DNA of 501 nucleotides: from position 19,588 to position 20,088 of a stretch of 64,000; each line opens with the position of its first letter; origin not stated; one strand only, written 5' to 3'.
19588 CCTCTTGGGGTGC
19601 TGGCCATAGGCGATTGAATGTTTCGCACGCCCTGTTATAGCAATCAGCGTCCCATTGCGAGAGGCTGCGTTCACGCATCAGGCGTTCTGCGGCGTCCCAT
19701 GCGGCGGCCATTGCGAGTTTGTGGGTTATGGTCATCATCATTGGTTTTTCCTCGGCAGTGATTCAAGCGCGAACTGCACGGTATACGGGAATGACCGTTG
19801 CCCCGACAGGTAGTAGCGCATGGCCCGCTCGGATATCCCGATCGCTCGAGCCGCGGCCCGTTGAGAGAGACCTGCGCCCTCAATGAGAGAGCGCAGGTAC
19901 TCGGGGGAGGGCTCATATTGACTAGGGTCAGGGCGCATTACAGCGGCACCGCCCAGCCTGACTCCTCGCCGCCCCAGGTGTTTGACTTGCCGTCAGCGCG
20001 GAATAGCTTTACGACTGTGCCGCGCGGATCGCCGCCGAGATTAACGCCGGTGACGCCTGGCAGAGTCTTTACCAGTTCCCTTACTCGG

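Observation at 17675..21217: Leftward operon of small coupled genes (Cro-like HTH, Zn ribbon, acidic ArdA-like protein, three sub-60-aa ORFs, lipoprotein)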

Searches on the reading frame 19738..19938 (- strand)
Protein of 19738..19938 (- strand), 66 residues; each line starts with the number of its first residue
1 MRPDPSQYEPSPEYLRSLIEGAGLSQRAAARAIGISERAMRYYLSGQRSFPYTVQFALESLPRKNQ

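Call 5: search_protein_families(library=pfam, max_evalue=0.1, proteins=[window:19738-19938:-])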
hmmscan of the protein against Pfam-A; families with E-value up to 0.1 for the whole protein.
window:19738-19938:- (66 aa): 7 families
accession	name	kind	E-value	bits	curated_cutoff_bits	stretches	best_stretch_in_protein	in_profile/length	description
PF13560.12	HTH_31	-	7.2e-07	29.9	27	1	14-53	5-45/64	Helix-turn-helix domain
PF01381.28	HTH_3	-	0.00045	20.6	23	1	15-49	1-35/55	Helix-turn-helix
PF08281.18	Sigma70_r4_2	-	0.0031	17.6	25.7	1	22-45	25-48/54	Sigma-70, region 4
PF15943.11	YdaS_toxin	-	0.0061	16.8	30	1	16-59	2-44/65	Bacterial toxin YdaS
PF13412.12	HTH_24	-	0.0061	16.6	21.9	1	15-44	9-38/48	Winged helix-turn-helix DNA-binding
PF20432.4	Xre-like-HTH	-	0.049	14.4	25.8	1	14-42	14-42/63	Antitoxin Xre-like helix-turn-helix domain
PF12844.13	HTH_19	-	0.061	13.7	30.2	1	15-55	4-43/64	Helix-turn-helix domain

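Call 6: search_protein_families(library=phrogs, max_evalue=0.1, proteins=[window:19738-19938:-])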
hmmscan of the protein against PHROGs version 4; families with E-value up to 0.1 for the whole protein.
window:19738-19938:- (66 aa): 14 families
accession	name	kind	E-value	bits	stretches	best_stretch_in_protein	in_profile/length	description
phrog_3865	-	unknown function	7e-23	81.7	1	1-62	2-68/74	-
phrog_18309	-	unknown function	1.7e-06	29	1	40-61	1-27/34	-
phrog_2967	-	transcription regulation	0.00026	21.6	1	11-52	11-52/225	transcriptional regulator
phrog_2328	-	transcription regulation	0.0021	18.8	1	15-52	20-57/128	transcriptional repressor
phrog_8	-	transcription regulation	0.0023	18.4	1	17-51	83-199/346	transcriptional regulator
phrog_2439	-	transcription regulation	0.0036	17.2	1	11-52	8-49/367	transcriptional regulator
phrog_1373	-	transcription regulation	0.0057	17.7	1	13-48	66-101/166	transcriptional regulator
phrog_4583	-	transcription regulation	0.0064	17.5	1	15-50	15-50/81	transcriptional repressor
phrog_1157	-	integration and excision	0.0098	16.1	1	18-48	13-42/422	transposase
phrog_3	-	transcription regulation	0.012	16.3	1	8-53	86-129/430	transcriptional repressor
phrog_6962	-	unknown function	0.021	16.1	1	20-58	11-47/73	-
phrog_296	-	integration and excision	0.023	14.4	1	15-47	232-264/626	DNA transposition protein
phrog_664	-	DNA, RNA and nucleotide metabolism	0.033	15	1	21-48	98-125/210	DNA binding protein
phrog_4779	-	transcription regulation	0.069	14.7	1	15-47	7-39/98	transcriptional regulator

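Call 12: search_protein_families(library=ncbifam, max_evalue=0.1, proteins=[window:19738-19938:-])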
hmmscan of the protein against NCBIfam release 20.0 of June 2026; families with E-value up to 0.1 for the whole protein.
window:19738-19938:- (66 aa): 4 families
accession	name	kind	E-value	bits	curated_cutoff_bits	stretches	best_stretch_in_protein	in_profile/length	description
NF033546.1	transpos_IS21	equivalog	0.0042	16.6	160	1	22-47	7-32/294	IS21 family transposase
NF047541.1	telomere_Tpg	equivalog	0.023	14.7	90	1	15-51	26-62/183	telomere-protecting terminal protein Tpg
NF046037.1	carphisopro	domain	0.069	13.4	38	1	16-41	2-26/54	carph-isopro domain-containing protein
NF041951.1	phage_RstR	subfamily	0.078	13.3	80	1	15-48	7-40/108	RstR family transcriptional repressor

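Call 40: search_dna_similar(query=window:19738-19938:-, collection=phages, mode=protein, max_evalue=0.001, max_rows=30)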
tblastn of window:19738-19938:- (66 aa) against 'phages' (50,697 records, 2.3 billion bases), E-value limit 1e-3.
Records with a match: 128; places in all: 128; records where one place covers at least 80% of the query: 128.
Best place of each record, by identity: <60% 128.
By first word of the organism name: Pseudomonas 127; Bacteriophage 1.
By host as written in the record: Pseudomonas aeruginosa 39; Pseudomonas aeruginosa PA14 35; - 30; Pseudomonas aeruginosa YMC12/01/R960 2; Pseudomonas aeruginosa clinical isolate 2; Pseudomonas aeruginosa Ps33 2; Pseudomonas aeruginosa YMC12/01/R24 2; Pseudomonas aeruginosa PAS429 2; and 14 more.
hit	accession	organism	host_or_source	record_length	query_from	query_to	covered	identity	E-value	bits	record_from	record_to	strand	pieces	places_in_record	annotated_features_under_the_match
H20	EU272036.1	Pseudomonas phage MP29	Pseudomonas aeruginosa PA14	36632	1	61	92%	57.6%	1e-16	77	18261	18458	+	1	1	ORF32: hypothetical protein | ORF30: hypothetical protein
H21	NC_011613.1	Pseudomonas phage MP29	Pseudomonas aeruginosa PA14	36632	1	61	92%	57.6%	1e-16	77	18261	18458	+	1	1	ORF32: hypothetical protein | ORF30: anti-CRISPR protein AcrF2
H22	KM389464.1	Pseudomonas phage JBDs5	-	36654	1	61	92%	57.6%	1e-16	77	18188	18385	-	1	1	record has no annotation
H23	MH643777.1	Pseudomonas phage YMC12/01/R960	Pseudomonas aeruginosa YMC12/01/R960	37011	1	61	92%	57.6%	1e-16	77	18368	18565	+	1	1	hypothetical protein (x2)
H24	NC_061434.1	Pseudomonas phage YMC12/01/R960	Pseudomonas aeruginosa YMC12/01/R960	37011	1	61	92%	57.6%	1e-16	77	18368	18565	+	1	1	hypothetical protein (x2)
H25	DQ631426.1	Pseudomonas phage DMS3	-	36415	1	61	92%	57.6%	3e-16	76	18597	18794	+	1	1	hypothetical protein (x2)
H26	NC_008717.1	Pseudomonas phage DMS3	Pseudomonas aeruginosa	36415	1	61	92%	57.6%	3e-16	76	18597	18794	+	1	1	winged helix-turn-helix domain-containing protein | type I-E anti-CRISPR protein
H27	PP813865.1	Pseudomonas phage vB_PaeS_FBPa28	Pseudomonas sp.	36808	1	61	92%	57.6%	5e-16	75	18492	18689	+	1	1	hypothetical protein (x2)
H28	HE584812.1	Pseudomonas phage LPB1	hospital sewage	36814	1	61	92%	57.6%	5e-16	75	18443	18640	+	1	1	hypothetical protein (x2)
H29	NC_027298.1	Pseudomonas phage LPB1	hospital sewage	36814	1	61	92%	57.6%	5e-16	75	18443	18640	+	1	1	winged helix-turn-helix domain-containing protein | hypothetical protein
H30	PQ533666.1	Pseudomonas phage Zilla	Pseudomonas aeruginosa PA14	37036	1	61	92%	57.6%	5e-16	75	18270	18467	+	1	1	hypothetical protein (x2)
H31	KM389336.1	Pseudomonas phage JBD58a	-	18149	2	61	91%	58.5%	9e-16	74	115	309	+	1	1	record has no annotation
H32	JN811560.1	Pseudomonas phage JBD26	-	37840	2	61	91%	58.5%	9e-16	74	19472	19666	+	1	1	hypothetical protein (x2)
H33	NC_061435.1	Pseudomonas phage JBD26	-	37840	2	61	91%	58.5%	9e-16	74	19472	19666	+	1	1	hypothetical protein | type I-F anti-CRISPR protein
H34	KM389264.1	Pseudomonas phage F_ET2439sp/Pa1651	-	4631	2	61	91%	58.5%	1e-15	74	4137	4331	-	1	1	record has no annotation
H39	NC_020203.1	Pseudomonas phage JBD24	-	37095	2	61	91%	58.5%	1e-15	74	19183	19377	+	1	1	winged helix-turn-helix domain-containing protein | type I-F anti-CRISPR protein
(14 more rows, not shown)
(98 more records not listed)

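Call 43: search_solved_structures(query=window:19738-19938:-, max_evalue=0.01, show_alignments=2)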
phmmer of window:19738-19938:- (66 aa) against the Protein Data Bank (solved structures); distinct sequences matched with E-value up to 0.01: 3.
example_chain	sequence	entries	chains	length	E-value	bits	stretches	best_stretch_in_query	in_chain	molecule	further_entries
7vjn_B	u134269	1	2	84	7.5e-18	67.1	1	2-62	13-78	anti-CRISPR-associated protein Aca1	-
7c0g_A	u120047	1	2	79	2.9e-17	65.2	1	2-62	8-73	Aca1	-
7fa3_A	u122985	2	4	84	3.5e-17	65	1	2-62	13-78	Aca1 | anti-CRISPR-associated protein Aca1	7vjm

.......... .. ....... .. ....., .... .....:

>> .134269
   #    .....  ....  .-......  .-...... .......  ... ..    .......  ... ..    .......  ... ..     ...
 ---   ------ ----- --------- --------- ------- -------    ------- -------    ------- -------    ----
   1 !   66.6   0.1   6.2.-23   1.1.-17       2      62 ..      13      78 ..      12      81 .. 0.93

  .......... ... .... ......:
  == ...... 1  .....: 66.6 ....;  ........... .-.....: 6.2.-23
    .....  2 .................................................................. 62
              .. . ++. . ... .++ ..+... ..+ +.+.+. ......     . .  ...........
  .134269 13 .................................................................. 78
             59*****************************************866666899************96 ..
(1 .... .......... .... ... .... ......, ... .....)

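Call 44: get_annotated_region(hit=H39, flank=1500)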
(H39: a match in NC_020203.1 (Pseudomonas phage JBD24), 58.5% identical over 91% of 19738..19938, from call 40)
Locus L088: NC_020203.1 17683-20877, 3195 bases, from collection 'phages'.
description: Pseudomonas phage JBD24, complete genome.
organism: Pseudomonas phage JBD24 (NCBI taxid 1223259)
taxonomy: Viruses; Duplodnaviria; Heunggongvirae; Uroviricota; Caudoviricetes; Casadabanvirus; Casadabanvirus JBD24
host: -; source: -; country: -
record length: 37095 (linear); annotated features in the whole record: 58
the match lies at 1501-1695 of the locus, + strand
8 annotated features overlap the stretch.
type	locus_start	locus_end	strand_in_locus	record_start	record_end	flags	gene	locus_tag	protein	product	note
CDS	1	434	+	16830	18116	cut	-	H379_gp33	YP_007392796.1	minor head protein and DNA pilot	-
CDS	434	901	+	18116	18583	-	-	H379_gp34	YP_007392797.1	tail completion or Neck1 protein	-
CDS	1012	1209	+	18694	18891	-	-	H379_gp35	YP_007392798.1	type I-E anti-CRISPR protein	-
CDS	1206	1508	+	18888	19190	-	-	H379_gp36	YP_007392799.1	type I-F anti-CRISPR protein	-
CDS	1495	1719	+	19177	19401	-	-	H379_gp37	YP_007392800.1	winged helix-turn-helix domain-containing protein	-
CDS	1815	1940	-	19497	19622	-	-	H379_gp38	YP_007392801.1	hypothetical protein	-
CDS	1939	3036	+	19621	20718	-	-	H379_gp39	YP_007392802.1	head maturation protease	-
CDS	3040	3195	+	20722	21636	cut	-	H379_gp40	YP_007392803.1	major head protein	-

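Call 54: find_related_loci(query=A2, collection=viral_contigs, flank=4000)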
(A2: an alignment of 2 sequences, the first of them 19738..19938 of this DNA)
Query A2 (66 aa) in viral_contigs; peptide patterns used: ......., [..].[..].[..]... (x = any residue, [..] = any of these).
103 stretches matched a pattern; 67 encode a relative of the query (tblastn E <= 1e-3); 67 distinct loci.
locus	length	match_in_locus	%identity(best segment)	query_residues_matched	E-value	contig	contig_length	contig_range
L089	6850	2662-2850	65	1-63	6e-25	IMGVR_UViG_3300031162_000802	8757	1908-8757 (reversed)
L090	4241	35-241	62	1-65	5e-23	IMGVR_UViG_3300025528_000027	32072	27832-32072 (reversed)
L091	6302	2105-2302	62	3-63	1e-21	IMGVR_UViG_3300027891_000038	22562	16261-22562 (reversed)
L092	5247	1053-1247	63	1-61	3e-21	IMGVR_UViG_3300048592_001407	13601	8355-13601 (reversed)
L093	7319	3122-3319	58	1-61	4e-21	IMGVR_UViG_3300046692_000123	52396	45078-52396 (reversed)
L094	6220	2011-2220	57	1-66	7e-21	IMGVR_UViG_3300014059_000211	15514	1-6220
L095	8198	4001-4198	58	1-61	8e-21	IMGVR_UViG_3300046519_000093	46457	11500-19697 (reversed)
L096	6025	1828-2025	59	1-61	1e-20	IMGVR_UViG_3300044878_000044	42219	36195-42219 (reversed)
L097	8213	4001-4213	52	1-66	1e-20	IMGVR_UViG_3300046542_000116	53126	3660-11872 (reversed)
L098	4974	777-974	61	1-61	2e-20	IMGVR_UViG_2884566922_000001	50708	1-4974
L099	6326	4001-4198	58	1-61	3e-20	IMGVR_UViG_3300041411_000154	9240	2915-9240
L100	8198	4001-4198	59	1-61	3e-20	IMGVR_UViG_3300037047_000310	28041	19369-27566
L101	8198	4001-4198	56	1-61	3e-20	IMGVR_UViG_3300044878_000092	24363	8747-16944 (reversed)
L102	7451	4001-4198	56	1-61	7e-20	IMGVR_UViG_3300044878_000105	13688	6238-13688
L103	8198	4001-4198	58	1-61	6e-20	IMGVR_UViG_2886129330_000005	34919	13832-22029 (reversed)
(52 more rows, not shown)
